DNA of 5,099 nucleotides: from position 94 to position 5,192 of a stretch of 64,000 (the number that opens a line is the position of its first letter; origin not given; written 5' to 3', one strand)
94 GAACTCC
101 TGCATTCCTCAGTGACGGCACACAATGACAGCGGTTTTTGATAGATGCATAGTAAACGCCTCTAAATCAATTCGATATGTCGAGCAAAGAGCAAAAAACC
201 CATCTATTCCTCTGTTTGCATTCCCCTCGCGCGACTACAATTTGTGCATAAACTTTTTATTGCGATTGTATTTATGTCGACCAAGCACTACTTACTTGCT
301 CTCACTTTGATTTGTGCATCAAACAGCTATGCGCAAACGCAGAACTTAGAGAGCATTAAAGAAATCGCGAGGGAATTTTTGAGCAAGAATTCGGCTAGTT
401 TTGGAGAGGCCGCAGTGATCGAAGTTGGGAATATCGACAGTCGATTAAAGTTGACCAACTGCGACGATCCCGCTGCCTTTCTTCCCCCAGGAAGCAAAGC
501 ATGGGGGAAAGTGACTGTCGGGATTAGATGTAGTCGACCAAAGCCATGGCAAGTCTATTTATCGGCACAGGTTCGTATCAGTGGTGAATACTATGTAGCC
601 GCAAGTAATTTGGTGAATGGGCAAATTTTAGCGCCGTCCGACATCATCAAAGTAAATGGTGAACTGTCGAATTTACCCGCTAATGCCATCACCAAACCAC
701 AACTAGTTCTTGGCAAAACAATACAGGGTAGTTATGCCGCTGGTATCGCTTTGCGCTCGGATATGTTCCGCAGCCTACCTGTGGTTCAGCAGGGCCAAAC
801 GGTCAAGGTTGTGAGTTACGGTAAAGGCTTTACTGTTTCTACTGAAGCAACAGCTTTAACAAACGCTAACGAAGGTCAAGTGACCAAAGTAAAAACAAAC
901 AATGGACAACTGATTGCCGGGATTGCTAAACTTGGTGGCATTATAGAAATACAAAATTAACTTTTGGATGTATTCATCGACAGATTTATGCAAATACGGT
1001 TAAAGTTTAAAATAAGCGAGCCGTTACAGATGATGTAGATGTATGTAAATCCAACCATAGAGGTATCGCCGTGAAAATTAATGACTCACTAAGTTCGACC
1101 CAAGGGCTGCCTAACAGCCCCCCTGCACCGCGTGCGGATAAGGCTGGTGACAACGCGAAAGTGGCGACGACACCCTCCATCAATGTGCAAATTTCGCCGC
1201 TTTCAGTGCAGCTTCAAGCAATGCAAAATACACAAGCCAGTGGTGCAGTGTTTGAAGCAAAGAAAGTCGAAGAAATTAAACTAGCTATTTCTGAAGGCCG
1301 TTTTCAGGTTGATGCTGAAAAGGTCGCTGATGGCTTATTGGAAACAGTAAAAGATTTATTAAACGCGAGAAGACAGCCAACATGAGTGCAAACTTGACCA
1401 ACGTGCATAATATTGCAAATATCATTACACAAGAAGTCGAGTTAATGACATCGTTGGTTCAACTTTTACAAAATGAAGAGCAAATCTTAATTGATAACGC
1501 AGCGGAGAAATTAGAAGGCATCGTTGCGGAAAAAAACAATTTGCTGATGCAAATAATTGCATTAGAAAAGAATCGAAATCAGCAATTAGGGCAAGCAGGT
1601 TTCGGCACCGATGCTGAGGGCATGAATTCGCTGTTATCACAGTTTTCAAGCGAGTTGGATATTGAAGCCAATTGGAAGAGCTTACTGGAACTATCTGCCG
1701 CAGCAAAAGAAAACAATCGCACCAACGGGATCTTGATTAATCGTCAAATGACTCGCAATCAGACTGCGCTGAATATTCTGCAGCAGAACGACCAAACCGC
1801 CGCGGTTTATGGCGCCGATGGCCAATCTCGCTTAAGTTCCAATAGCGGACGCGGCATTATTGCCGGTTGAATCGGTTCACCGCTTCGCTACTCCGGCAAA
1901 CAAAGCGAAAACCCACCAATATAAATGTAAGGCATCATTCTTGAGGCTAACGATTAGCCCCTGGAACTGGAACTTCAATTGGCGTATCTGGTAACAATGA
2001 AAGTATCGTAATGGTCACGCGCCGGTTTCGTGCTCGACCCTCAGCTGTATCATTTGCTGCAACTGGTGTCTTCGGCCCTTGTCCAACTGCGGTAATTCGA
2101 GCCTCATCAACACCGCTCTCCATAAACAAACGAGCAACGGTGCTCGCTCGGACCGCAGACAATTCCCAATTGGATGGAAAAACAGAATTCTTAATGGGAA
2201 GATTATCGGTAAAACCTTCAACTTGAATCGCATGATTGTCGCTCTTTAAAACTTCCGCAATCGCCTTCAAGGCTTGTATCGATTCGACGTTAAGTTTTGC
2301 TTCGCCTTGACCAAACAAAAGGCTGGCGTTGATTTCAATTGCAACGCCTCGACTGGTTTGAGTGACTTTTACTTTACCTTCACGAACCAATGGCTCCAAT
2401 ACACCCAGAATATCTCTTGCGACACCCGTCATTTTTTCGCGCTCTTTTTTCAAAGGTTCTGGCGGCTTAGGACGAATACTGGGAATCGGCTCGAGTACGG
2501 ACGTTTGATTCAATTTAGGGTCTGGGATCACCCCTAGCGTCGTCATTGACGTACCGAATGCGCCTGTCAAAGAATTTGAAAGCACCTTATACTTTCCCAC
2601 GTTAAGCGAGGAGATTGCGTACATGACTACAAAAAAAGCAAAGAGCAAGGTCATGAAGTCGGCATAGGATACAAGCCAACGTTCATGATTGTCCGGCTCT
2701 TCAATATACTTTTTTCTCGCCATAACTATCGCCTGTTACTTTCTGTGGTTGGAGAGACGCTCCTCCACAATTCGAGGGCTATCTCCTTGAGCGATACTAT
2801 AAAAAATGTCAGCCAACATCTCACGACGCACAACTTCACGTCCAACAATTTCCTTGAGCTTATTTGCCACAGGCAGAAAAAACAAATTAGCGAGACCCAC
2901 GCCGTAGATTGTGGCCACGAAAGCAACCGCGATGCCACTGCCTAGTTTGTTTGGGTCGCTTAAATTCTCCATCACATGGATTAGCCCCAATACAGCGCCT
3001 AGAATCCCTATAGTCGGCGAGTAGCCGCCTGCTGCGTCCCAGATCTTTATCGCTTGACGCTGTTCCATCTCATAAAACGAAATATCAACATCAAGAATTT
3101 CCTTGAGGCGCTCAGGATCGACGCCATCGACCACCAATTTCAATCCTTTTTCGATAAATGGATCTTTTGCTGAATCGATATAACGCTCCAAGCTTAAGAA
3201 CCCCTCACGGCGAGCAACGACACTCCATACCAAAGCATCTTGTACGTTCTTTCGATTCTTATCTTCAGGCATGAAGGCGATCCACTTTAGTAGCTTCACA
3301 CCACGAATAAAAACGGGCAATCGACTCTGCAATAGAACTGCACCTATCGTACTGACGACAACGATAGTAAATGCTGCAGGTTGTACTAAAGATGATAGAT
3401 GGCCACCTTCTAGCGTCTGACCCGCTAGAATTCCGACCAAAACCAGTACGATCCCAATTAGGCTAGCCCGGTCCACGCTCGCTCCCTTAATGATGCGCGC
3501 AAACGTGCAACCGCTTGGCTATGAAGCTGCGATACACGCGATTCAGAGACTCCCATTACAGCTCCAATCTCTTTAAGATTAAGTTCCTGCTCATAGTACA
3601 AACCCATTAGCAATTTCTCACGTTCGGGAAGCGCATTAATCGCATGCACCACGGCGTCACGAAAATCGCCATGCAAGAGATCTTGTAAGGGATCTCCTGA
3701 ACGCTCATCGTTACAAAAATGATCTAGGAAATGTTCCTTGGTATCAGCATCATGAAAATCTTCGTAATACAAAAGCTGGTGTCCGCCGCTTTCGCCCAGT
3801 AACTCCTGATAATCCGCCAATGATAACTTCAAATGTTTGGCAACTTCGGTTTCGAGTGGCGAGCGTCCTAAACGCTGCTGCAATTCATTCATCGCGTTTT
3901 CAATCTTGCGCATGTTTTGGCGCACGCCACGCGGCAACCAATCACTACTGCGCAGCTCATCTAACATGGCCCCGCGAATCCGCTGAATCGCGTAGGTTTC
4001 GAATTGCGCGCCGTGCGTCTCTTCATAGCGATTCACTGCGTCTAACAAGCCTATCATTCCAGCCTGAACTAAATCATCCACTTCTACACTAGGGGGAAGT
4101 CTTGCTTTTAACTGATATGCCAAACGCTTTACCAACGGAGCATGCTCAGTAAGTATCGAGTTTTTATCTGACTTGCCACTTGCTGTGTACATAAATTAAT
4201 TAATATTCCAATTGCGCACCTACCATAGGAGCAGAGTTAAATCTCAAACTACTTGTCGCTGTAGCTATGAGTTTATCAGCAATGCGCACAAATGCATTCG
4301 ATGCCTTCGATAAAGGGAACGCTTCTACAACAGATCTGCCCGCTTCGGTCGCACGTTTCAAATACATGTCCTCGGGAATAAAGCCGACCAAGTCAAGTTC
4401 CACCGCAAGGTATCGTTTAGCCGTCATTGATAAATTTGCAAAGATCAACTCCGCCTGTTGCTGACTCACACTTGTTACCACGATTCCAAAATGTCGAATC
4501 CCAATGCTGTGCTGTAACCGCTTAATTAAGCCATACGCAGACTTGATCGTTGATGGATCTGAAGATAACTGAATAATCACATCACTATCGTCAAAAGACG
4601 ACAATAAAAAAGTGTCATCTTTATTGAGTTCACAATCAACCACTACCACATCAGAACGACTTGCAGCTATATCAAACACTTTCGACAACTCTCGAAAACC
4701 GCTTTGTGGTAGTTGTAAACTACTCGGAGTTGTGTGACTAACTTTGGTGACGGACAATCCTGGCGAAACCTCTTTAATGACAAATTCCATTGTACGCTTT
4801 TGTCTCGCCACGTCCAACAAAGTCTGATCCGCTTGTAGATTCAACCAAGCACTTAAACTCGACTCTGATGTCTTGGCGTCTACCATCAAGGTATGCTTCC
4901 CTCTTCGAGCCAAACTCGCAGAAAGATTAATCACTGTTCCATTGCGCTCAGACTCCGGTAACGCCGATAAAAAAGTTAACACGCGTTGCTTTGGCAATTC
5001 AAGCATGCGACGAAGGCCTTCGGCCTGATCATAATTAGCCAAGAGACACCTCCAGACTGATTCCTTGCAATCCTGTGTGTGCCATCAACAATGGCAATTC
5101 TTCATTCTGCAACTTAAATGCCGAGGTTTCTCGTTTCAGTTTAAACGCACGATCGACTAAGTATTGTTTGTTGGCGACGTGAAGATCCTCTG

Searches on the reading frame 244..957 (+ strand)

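Call 32: search_protein_families(library=pfam, proteins=[window:244-957:+], max_evalue=1e-8)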
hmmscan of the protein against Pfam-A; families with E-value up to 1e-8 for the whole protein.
window:244-957:+ (238 aa): 2 families
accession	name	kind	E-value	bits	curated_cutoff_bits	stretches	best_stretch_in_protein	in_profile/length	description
PF13144.11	ChapFlgA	-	6.1e-23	81.6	23.8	1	115-235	2-121/122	Chaperone for flagella basal body P-ring formation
PF17656.6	ChapFlgA_N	-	1.7e-15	57.6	27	1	42-111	5-76/77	FlgA N-terminal domain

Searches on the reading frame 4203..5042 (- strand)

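Call 32: search_protein_families(library=pfam, proteins=[window:4203-5042:-], max_evalue=1e-8)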
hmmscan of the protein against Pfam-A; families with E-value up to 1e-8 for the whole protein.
window:4203-5042:- (280 aa): 0 families

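Call 77: search_protein_families(library=pfam, proteins=[window:4203-5042:-], max_evalue=0.001)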
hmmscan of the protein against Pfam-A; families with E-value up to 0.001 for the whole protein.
window:4203-5042:- (280 aa): 3 families
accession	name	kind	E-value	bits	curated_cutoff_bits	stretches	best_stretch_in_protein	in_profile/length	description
PF00142.24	Fer4_NifH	-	3e-07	30.6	25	0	35-88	15-68/271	4Fe-4S iron sulfur cluster binding proteins, NifH/frxC family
PF01656.29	CbiA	-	3e-06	27.7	25.4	1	36-237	15-124/125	CobQ/CobB/MinD/ParA nucleotide binding domain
PF13614.12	AAA_31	-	0.00018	21.9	27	1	36-141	18-129/177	AAA domain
